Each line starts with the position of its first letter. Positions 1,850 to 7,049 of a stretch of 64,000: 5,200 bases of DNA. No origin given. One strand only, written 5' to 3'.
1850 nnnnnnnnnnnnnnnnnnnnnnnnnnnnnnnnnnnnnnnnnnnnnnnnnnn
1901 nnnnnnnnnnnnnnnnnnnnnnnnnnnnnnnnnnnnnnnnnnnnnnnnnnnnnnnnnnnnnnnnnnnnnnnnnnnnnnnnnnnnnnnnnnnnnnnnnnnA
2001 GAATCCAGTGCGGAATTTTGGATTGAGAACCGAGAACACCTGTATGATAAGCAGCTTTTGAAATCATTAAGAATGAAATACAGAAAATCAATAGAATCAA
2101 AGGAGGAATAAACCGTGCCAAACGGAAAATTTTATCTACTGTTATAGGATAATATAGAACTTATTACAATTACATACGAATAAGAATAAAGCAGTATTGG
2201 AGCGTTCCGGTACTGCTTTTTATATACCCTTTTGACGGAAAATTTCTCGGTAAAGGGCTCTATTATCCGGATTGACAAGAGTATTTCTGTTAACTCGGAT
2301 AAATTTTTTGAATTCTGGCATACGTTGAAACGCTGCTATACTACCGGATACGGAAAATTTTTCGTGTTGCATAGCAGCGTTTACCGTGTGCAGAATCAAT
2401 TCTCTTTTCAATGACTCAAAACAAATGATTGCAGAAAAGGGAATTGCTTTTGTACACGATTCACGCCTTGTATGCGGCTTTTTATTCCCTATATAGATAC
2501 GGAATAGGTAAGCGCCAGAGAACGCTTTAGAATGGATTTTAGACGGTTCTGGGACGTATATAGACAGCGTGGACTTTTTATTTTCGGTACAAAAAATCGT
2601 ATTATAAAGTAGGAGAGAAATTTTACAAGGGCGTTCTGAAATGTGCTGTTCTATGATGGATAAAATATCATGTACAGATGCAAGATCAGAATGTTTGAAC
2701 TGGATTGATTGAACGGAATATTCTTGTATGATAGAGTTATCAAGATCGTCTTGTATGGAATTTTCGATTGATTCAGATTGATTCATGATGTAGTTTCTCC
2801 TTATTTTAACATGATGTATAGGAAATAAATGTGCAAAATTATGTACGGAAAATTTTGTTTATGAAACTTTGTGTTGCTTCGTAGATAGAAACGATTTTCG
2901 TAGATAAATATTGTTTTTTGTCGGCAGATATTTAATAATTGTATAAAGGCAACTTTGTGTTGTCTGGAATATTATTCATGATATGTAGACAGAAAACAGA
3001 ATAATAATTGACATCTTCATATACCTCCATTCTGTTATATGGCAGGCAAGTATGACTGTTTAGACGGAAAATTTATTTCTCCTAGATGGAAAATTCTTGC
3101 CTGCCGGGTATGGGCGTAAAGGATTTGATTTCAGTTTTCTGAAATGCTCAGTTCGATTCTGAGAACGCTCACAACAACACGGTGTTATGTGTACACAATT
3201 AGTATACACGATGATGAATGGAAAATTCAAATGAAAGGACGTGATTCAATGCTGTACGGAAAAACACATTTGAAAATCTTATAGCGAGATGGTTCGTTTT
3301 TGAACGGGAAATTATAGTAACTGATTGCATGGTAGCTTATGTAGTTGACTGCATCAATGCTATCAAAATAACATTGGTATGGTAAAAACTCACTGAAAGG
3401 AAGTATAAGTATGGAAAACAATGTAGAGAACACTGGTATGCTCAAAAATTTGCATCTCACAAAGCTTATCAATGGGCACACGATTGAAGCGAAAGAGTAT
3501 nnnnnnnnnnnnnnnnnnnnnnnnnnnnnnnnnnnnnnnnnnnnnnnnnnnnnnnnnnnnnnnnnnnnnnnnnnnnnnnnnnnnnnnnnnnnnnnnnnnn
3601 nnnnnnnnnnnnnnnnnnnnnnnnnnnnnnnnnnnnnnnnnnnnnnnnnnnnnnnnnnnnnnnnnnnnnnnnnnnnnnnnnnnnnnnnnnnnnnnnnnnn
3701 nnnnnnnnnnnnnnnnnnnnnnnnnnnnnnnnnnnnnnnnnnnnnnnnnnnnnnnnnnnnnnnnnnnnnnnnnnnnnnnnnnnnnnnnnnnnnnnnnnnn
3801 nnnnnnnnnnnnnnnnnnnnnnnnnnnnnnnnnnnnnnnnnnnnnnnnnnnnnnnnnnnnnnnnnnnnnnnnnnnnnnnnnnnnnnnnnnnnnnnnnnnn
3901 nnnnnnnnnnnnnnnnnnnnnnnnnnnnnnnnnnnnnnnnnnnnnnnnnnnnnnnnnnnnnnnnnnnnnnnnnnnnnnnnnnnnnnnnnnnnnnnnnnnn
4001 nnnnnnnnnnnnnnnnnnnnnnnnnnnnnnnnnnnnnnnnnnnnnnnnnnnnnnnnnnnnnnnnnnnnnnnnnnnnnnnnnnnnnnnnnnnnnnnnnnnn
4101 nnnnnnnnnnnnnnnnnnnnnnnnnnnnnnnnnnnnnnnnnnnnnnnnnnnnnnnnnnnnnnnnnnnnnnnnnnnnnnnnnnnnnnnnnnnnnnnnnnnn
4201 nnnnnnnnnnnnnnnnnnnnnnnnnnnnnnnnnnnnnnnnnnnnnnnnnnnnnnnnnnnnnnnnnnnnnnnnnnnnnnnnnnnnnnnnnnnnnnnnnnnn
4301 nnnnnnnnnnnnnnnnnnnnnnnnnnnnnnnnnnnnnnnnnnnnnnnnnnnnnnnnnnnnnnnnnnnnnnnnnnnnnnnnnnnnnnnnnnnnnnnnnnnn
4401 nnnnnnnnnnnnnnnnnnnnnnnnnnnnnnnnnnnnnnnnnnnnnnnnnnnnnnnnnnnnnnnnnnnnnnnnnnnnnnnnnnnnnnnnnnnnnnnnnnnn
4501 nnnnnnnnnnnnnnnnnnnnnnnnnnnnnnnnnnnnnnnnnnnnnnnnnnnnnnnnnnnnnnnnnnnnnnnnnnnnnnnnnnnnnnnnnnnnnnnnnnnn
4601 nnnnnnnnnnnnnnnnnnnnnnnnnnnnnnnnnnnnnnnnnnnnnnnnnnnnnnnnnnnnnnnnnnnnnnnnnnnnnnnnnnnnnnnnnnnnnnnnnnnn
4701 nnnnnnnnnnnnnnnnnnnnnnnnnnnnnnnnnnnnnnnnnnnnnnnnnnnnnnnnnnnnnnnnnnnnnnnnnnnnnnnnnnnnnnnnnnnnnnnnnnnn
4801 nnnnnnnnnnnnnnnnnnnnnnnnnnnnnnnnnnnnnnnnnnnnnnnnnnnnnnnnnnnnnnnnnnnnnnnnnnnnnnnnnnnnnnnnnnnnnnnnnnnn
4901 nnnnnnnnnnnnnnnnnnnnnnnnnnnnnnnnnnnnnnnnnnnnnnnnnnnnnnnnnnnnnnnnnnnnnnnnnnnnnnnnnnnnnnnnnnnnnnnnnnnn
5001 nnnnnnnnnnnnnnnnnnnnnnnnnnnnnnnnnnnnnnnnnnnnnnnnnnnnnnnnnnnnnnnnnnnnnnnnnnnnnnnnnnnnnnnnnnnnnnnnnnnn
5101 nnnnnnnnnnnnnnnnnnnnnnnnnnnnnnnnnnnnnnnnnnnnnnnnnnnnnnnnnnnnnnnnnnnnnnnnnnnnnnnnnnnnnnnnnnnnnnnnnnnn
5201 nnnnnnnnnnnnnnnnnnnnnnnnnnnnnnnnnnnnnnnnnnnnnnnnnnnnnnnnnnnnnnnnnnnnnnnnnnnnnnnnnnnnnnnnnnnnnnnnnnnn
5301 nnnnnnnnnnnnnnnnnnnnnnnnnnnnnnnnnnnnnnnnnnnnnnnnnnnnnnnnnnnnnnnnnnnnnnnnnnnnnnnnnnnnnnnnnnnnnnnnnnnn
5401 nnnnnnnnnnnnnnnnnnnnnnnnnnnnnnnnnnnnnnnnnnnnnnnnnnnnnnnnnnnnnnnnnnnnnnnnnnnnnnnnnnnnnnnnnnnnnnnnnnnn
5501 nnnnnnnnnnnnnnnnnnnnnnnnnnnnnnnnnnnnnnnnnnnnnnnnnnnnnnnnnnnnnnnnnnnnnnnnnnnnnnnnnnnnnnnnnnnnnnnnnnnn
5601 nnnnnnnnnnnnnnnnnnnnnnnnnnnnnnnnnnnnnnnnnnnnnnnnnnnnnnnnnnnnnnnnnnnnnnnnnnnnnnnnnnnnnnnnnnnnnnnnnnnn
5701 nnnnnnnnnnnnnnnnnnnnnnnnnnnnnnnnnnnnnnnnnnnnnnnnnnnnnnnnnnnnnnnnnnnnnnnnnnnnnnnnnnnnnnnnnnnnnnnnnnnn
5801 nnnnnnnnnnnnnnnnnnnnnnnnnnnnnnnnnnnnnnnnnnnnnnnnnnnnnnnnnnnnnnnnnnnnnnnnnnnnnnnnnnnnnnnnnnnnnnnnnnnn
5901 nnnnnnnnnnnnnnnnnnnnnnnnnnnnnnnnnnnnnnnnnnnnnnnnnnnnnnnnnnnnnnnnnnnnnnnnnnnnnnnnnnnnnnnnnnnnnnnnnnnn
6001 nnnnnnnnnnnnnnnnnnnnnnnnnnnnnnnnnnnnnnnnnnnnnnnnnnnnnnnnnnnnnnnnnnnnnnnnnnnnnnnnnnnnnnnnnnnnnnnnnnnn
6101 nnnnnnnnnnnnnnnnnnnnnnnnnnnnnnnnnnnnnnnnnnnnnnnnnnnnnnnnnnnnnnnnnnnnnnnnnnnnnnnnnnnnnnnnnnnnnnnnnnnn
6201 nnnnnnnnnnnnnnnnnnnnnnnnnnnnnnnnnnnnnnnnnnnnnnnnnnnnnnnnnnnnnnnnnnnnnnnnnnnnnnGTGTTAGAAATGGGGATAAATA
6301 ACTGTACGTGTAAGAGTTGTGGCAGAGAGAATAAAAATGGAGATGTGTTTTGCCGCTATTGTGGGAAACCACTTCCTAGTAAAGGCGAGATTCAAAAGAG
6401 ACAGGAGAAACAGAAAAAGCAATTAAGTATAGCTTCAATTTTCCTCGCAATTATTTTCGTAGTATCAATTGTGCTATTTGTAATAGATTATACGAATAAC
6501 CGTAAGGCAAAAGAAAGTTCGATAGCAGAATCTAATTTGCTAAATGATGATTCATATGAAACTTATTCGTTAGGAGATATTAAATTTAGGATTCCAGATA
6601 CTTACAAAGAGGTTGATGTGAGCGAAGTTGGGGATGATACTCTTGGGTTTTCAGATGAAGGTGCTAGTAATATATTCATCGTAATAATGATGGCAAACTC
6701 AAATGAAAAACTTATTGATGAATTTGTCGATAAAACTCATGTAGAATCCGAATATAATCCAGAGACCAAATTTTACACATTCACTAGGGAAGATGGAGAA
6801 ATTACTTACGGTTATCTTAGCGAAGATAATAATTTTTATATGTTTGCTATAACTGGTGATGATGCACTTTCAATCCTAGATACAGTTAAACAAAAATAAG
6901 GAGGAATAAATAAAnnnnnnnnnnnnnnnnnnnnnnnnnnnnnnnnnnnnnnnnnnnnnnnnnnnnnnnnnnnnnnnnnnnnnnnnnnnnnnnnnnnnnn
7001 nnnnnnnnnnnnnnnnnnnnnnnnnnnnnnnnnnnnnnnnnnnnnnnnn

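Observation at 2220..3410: LytTR-type regulator divergent from the early operon across a 620-bp repeat-rich control region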

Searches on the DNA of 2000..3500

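Call 40: search_rna_families(source=window, start=2000, end=3500, threshold=evalue, max_evalue=10, show_alignments=2)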
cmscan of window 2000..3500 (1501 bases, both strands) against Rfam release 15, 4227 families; matches with E-value up to 10: 5.
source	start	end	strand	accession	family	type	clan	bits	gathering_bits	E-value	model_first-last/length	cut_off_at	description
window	2378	2465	+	RF01061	mir-548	Gene; miRNA;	-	24.6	90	0.066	1-84/84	no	mir-548 microRNA precursor family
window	2381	2466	+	RF02445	SpR14_sRNA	Gene; sRNA;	-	22.2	50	3.8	1-80/80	no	Streptococcus sRNA SpR14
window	2223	2285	+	RF00462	IRES_APC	Cis-reg; IRES;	-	18.2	50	1.9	1-53/53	no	APC internal ribosome entry site (IRES)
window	2946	3027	-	RF00133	SNORD33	Gene; snRNA; snoRNA; CD-box;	CL00054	17.5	44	8.1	1-85/85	no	Small nucleolar RNA Z195/SNORD33/SNORD32 family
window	2126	2237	+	RF02960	DUF2800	Cis-reg;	-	14.9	60.2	9.8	1-158/158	no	DUF2800 RNA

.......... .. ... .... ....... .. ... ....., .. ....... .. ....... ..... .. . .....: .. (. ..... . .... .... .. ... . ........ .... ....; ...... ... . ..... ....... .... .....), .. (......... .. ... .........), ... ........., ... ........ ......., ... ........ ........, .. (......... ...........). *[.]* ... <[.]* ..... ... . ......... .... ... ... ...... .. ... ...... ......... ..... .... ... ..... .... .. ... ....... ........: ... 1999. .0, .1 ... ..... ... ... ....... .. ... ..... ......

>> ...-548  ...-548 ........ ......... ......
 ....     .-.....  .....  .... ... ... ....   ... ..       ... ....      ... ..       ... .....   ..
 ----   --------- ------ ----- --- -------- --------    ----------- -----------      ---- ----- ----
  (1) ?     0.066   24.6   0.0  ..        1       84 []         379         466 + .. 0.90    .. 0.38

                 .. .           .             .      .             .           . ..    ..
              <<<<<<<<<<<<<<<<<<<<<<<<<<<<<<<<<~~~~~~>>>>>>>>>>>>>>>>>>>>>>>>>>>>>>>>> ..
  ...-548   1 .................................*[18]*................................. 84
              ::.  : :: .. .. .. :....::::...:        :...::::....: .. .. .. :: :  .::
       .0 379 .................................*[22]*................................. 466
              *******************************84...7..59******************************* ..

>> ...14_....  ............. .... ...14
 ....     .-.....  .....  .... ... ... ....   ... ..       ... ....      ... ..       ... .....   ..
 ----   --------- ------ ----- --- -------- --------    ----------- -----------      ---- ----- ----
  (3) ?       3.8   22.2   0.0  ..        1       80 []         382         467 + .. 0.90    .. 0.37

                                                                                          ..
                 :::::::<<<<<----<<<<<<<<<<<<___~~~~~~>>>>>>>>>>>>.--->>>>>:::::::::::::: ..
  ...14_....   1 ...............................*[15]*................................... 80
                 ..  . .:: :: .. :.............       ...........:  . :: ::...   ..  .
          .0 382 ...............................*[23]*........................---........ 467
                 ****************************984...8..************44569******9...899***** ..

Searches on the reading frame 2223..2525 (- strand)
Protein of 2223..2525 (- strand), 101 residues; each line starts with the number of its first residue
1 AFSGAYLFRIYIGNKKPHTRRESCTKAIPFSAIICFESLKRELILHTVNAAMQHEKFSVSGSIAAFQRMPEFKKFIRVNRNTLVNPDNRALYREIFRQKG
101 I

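Call 72: predict_structure(alignment_id=A4)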
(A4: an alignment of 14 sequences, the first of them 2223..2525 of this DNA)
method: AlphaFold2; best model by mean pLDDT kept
length: 101 residues; sequences in the alignment: 14
mean_pLDDT: 78.3   pTM: 0.69
mean pLDDT of the five models: 78.3, 58.9, 55.1, 49.5, 37.7
residues with pLDDT >= 90: 1; 70-90: 85; 50-70: 11; < 50: 4
segments of 3 or more residues with pLDDT < 50: none
pLDDT, mean of each block of 10 residues (from residue 1): 71 59 83 85 83 84 81 84 84 72 47
secondary structure, 60 per line:
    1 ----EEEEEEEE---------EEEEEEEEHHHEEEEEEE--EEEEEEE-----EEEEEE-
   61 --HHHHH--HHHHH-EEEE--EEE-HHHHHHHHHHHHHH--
elements in order: E5-12 E22-29 E33-39 E42-48 E54-59 H63-67 H70-74 E76-79 E82-84 H86-99
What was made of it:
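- On LytTR domain (PF04397): With an AgrA-seeded alignment the best model reached pLDDT 78.3 while the other four reached 38-59 (call 72).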

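Call 75: fold_search(model_id=the predicted structure, library=pdb)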
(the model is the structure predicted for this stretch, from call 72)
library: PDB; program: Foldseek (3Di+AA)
matches with E <= 10: 469; with E <= 0.001: 0
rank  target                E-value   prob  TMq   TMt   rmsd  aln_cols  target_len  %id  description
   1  3bs1_A                6.0e-03  1.00  0.47  0.46   3.9        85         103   19  Structure of the Staphylococcus aureus AgrA LytTR Domain Bound to DNA Reveals a Beta Fold with a Novel Mode of Binding (released 2008-04-08)
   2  3d6w_A                8.0e-03  1.00  0.53  0.50   4.0        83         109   16  LytTr DNA-binding domain of putative methyl-accepting/DNA response regulator from Bacillus cereus. (released 2008-07-15)
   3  3d6w_B                1.1e-02  1.00  0.55  0.51   4.0        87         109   16  LytTr DNA-binding domain of putative methyl-accepting/DNA response regulator from Bacillus cereus. (released 2008-07-15)
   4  4cbv_D                1.5e-02  1.00  0.44  0.20   5.1        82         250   18  X-ray structure of full-length ComE from Streptococcus pneumoniae. (released 2014-02-12)
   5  4cbv_C                1.7e-02  1.00  0.44  0.20   5.3        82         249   18  X-ray structure of full-length ComE from Streptococcus pneumoniae. (released 2014-02-12)
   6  4cbv_F                2.7e-02  0.99  0.41  0.19   5.2        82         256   16  X-ray structure of full-length ComE from Streptococcus pneumoniae. (released 2014-02-12)
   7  4zrk_B                2.7e-01  0.44  0.29  0.13   7.8        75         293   15  Merlin-FERM and Lats1 complex (released 2015-06-17)
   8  4zri_B                2.8e-01  0.28  0.32  0.15   8.7       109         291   12  Crystal structure of Merlin-FERM and Lats2 (released 2015-06-17)
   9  4rm8_B                2.8e-01  0.25  0.30  0.13   8.9       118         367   12  Crystal structure of human ezrin in space group P21 (released 2015-12-09)
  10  4zrk_A                3.2e-01  0.41  0.30  0.13   7.3        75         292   15  Merlin-FERM and Lats1 complex (released 2015-06-17)
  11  6qlz_B                3.9e-01  0.77  0.36  0.40   4.6        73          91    4  IDOL F3ab subdomain (released 2020-02-19)
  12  3wa0_B                3.9e-01  0.33  0.30  0.13   7.6        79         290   14  Crystal structure of merlin complexed with DCAF1/VprBP (released 2014-05-28)
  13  2d11_A                4.4e-01  0.25  0.33  0.15   7.4       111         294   11  Crystal structure of the Radixin FERM domain complexed with the NHERF-2 C-terminal tail peptide (released 2006-07-18)
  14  7edr_B                4.7e-01  0.21  0.33  0.15  10.5       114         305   12  The crystal structure of the FERM and C-terminal domain complex of Drosophila Merlin (released 2021-04-14)
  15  4uqy_A                4.9e-01  0.25  0.31  0.15   9.3        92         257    6  Coevolution of the ATPase ClpV, the TssB-TssC Sheath and the Accessory HsiE Protein Distinguishes Two Type VI Secretio (released 2014-10-22)
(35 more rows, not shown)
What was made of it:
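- On LytTR domain (PF04397): The top six Foldseek PDB hits are LytTR domains, with TM 0.44-0.55 (call 75).
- Closest known: LytTR-domain regulators. Same: The seeded model has its best PDB matches to 3bs1, 3d6w and 4cbv (call 75).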

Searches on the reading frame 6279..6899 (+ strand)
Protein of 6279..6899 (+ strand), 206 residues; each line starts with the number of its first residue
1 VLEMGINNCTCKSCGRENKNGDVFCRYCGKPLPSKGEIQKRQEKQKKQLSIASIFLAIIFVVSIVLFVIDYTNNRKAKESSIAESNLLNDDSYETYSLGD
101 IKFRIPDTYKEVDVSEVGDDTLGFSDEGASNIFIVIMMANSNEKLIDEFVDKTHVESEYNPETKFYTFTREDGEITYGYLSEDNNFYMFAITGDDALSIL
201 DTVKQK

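Call 10: search_protein_families(library=phrogs, proteins=[window:6279-6899:+], max_evalue=0.01)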
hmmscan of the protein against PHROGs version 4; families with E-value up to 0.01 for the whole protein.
window:6279-6899:+ (206 aa): 1 family
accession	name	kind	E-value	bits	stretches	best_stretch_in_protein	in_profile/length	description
phrog_2546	-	unknown function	0.0062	17.8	1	10-60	2-39/180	-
